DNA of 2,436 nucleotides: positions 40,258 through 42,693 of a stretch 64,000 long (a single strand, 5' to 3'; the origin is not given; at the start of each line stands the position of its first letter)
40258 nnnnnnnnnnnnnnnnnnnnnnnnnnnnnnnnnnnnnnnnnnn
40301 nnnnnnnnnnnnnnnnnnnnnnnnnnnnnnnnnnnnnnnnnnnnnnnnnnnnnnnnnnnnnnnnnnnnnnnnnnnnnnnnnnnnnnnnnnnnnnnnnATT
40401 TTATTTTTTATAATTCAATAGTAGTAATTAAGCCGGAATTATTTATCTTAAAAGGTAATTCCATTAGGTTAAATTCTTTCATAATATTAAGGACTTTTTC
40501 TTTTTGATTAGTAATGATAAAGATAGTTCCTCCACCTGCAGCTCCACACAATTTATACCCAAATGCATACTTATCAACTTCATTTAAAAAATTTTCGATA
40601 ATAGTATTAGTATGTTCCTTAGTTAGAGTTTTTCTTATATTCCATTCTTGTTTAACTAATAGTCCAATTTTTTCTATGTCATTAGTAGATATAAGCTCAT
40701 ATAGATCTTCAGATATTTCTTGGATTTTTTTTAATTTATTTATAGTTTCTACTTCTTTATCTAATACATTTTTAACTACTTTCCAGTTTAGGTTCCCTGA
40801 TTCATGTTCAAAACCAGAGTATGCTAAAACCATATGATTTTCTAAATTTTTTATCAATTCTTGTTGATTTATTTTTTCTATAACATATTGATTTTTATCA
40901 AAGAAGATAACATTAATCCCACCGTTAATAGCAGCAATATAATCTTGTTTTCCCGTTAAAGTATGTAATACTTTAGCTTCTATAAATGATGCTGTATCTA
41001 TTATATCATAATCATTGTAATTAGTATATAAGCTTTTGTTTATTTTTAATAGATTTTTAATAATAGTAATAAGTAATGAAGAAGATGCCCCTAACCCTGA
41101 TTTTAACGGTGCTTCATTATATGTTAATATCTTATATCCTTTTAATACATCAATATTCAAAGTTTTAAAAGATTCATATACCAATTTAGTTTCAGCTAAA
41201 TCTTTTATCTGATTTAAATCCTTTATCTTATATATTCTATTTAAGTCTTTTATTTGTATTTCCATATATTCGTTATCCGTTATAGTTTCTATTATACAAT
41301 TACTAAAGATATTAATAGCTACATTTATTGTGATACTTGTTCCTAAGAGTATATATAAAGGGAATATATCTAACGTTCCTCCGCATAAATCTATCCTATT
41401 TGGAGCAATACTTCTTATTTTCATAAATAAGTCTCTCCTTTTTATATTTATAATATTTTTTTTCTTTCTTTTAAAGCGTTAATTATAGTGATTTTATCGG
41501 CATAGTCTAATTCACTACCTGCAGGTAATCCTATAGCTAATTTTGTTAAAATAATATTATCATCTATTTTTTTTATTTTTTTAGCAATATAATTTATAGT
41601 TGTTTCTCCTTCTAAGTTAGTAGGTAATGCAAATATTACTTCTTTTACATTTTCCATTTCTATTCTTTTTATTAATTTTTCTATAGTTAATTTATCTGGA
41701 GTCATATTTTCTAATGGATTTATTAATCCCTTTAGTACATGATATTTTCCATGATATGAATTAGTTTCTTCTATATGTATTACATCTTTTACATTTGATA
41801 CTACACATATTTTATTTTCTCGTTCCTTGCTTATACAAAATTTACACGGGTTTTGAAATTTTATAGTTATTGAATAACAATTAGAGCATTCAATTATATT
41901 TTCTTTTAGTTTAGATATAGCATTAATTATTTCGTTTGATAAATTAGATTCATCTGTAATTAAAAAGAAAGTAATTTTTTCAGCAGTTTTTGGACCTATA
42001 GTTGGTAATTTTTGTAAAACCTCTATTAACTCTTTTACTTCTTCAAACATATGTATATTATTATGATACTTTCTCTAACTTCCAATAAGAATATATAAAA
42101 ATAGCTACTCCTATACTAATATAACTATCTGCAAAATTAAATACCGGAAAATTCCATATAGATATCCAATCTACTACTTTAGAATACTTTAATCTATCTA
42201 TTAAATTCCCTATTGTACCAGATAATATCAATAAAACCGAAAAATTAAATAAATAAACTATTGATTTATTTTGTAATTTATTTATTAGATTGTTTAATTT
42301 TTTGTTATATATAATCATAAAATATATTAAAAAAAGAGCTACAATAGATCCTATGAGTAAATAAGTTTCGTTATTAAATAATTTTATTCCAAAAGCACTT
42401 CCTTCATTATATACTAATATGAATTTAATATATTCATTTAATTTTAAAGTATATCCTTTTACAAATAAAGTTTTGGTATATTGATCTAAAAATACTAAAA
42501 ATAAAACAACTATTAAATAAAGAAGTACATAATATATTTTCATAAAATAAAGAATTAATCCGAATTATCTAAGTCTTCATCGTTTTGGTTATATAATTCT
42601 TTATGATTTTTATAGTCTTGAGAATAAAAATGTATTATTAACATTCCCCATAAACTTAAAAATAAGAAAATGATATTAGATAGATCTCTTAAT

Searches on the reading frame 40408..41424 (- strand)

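Call 16: search_protein_families(library=pfam, proteins=[window:40408-41424:-], max_evalue=0.001)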
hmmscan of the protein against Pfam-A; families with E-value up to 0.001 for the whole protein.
window:40408-41424:- (338 aa): 2 families
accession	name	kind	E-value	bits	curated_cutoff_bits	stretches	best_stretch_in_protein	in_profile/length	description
PF00288.32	GHMP_kinases_N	-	8e-09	36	22.3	1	82-169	3-87/87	GHMP kinases N terminal domain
PF08544.19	GHMP_kinases_C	-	9.6e-05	23.1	21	1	243-316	3-80/85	GHMP kinases C terminal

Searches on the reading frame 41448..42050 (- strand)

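Call 16: search_protein_families(library=pfam, proteins=[window:41448-42050:-], max_evalue=0.001)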
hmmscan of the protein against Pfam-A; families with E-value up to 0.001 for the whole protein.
window:41448-42050:- (200 aa): 4 families
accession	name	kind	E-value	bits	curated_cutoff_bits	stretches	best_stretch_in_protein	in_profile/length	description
PF13662.12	Toprim_4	-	2.3e-18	66.6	25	1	79-160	1-75/85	Toprim domain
PF21176.3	RecR_HhH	-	9.6e-09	35.4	27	1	6-46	2-42/45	RecR, helix-hairpin-helix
PF21175.2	RecR_C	-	1e-08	34.9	22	1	174-197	1-24/24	RecR, C-terminal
PF01751.28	Toprim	-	0.00011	22.8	23.1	1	80-163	1-84/96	Toprim domain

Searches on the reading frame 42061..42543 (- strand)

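Call 16: search_protein_families(library=pfam, proteins=[window:42061-42543:-], max_evalue=0.001)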
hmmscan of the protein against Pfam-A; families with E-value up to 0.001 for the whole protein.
window:42061-42543:- (160 aa): 1 family
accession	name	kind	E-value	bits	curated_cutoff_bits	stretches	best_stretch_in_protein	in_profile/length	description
PF01252.23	Peptidase_A8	-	1.8e-26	93.5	25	1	13-153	2-140/142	Signal peptidase (SPase) II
